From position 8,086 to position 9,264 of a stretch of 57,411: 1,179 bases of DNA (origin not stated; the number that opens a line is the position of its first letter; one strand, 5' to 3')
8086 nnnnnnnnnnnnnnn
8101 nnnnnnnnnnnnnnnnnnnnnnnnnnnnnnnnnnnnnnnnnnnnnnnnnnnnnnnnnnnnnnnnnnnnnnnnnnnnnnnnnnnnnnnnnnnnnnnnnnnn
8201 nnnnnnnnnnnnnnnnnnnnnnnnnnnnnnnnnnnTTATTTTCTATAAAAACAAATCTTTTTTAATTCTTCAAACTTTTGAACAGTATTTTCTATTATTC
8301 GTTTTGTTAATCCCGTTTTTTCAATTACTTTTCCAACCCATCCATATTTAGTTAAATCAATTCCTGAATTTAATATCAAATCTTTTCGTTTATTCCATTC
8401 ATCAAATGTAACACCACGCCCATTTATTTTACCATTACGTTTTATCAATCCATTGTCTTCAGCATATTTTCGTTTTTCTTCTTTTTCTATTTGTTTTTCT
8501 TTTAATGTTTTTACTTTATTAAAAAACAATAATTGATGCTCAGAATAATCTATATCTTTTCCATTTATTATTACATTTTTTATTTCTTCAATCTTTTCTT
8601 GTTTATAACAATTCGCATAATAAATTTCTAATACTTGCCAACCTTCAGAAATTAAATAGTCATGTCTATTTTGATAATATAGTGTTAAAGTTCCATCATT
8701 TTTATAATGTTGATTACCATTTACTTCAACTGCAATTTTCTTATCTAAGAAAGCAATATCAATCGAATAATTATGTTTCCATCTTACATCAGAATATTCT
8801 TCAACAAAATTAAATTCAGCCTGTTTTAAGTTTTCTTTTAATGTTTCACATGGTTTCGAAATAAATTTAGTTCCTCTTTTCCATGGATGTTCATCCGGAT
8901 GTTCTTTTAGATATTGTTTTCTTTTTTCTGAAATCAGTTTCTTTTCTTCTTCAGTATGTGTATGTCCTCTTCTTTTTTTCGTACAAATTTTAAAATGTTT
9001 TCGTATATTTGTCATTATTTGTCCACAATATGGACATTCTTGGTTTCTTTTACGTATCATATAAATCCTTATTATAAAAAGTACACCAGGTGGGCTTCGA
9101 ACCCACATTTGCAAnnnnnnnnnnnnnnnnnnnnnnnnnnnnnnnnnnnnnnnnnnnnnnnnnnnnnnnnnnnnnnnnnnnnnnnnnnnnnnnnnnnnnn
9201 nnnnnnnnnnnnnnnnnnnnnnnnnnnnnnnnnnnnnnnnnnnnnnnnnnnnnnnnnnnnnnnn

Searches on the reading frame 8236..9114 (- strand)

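Call 15: search_protein_families(library=phrogs, proteins=[window:8236-9114:-], max_evalue=0.001)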
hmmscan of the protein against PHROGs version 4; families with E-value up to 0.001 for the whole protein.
window:8236-9114:- (292 aa): 1 family
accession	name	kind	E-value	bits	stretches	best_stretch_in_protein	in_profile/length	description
phrog_503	-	unknown function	2e-06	28.6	1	64-184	10-132/144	-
